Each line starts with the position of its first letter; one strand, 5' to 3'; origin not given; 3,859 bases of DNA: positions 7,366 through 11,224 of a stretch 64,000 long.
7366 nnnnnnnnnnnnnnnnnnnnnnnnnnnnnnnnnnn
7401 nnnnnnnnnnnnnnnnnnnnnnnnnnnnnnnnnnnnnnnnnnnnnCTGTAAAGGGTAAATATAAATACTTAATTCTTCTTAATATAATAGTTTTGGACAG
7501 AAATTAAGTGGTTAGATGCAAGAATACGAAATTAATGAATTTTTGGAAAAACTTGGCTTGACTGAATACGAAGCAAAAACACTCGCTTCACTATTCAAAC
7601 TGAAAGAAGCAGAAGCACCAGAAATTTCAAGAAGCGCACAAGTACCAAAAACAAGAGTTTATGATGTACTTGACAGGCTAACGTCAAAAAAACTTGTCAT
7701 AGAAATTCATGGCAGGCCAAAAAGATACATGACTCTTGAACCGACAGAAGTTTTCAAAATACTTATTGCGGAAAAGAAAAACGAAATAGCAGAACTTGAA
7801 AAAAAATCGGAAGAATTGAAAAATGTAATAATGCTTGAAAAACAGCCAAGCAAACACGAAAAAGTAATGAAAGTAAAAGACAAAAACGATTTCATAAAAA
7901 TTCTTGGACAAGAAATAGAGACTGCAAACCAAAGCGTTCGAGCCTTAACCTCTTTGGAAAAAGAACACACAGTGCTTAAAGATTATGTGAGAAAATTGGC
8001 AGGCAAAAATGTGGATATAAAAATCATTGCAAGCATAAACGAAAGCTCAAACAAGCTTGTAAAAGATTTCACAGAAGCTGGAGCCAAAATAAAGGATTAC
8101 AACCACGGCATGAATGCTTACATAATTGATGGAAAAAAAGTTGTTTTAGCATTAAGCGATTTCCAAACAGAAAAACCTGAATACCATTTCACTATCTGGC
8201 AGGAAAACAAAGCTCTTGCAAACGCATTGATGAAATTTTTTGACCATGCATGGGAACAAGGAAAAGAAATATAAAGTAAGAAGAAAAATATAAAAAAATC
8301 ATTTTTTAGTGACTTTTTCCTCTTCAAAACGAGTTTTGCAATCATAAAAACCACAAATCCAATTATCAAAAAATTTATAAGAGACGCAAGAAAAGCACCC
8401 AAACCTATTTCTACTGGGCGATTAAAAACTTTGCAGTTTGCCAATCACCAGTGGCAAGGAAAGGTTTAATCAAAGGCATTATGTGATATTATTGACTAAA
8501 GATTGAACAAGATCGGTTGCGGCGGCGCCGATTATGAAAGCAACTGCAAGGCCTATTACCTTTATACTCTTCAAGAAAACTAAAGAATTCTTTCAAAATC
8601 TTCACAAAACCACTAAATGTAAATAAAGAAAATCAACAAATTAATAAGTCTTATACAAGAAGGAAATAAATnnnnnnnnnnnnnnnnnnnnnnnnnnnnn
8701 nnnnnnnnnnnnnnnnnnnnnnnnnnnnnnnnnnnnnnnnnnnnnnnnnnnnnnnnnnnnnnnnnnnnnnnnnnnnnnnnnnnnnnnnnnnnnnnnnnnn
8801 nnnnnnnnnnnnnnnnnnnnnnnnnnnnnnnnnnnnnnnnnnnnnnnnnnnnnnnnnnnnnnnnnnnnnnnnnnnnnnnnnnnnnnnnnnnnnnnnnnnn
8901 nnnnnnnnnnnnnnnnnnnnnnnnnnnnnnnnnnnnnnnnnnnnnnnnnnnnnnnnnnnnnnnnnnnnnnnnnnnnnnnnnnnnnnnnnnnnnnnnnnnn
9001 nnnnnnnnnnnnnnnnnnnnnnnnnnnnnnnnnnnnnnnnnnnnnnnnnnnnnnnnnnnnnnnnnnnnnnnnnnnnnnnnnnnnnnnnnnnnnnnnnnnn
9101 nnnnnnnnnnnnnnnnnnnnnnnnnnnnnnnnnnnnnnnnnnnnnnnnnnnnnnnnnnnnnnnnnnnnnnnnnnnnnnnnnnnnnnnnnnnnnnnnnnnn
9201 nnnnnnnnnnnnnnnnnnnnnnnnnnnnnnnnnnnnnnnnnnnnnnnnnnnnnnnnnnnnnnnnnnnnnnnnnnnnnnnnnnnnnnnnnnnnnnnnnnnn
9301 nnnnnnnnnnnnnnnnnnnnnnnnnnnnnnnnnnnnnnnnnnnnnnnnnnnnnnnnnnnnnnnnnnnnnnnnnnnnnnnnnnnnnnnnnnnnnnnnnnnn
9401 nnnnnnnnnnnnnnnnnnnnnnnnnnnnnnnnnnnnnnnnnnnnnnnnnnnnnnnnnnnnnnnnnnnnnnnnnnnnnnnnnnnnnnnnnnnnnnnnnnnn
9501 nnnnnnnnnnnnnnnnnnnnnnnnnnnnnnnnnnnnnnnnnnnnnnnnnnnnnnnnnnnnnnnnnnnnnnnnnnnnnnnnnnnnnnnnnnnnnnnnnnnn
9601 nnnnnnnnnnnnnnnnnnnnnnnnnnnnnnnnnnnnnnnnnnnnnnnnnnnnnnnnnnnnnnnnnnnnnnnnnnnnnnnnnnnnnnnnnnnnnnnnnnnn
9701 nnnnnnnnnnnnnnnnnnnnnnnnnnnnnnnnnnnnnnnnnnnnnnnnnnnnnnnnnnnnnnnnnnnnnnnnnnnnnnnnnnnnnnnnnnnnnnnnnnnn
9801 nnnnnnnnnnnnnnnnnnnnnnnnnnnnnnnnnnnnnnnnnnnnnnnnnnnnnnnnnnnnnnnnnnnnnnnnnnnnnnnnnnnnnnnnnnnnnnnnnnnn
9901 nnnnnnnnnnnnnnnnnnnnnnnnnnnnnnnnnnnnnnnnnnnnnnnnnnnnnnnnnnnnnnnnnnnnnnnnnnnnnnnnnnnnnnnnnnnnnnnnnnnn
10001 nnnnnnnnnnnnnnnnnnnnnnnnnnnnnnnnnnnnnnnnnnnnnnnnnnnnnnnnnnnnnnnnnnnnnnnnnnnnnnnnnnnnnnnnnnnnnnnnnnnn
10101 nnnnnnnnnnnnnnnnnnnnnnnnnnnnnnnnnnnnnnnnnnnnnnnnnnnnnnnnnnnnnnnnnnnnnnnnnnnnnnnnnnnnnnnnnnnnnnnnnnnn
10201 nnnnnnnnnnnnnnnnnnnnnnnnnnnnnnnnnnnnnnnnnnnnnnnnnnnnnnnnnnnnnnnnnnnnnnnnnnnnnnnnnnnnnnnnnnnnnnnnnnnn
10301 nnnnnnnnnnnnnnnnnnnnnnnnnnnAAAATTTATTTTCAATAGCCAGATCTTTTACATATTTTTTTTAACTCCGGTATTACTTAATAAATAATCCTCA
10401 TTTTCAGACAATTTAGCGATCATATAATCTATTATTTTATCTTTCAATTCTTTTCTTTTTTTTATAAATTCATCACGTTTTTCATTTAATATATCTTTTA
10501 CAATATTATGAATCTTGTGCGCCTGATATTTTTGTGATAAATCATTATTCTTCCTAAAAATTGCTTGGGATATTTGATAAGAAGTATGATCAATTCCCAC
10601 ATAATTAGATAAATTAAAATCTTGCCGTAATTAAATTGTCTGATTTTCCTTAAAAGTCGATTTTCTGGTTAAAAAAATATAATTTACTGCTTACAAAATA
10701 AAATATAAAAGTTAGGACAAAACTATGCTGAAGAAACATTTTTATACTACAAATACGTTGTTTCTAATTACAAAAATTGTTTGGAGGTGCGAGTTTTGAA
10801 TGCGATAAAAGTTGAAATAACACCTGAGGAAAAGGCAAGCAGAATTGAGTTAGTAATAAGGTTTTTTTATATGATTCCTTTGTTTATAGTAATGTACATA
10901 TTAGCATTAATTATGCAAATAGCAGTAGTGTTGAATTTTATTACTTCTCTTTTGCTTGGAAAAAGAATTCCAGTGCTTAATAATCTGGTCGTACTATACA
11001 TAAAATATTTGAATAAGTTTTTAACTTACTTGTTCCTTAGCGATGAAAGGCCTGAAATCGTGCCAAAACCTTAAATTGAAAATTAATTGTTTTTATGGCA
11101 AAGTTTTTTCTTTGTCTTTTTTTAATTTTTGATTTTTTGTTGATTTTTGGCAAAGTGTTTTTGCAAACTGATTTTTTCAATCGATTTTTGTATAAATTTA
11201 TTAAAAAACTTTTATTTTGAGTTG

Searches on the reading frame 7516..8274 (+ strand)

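Call 108: search_protein_families(library=pfam, proteins=[window:7516-8274:+], max_evalue=0.001)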
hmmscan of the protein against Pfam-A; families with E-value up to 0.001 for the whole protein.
window:7516-8274:+ (252 aa): 2 families
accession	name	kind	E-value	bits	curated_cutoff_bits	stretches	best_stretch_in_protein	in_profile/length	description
PF01978.25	TrmB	-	1.5e-18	66.9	25.6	1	10-76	1-67/68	Sugar-specific transcriptional regulator TrmB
PF11495.14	Regulator_TrmB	-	0.00014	21.7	22.2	1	120-252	5-135/233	Archaeal transcriptional regulator TrmB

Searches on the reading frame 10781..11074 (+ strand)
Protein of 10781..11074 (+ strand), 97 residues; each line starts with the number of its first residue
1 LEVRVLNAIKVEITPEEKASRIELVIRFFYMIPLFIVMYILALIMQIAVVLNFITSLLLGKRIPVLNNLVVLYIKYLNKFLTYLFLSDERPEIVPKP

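Call 37: search_protein_families(library=pfam, proteins=[window:10781-11074:+], max_evalue=0.001)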
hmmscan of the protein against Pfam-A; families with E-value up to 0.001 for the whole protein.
window:10781-11074:+ (97 aa): 1 family
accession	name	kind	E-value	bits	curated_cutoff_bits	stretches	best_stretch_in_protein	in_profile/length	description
PF14333.11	DUF4389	-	1.7e-10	41.1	25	1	22-91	2-72/76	Domain of unknown function (DUF4389)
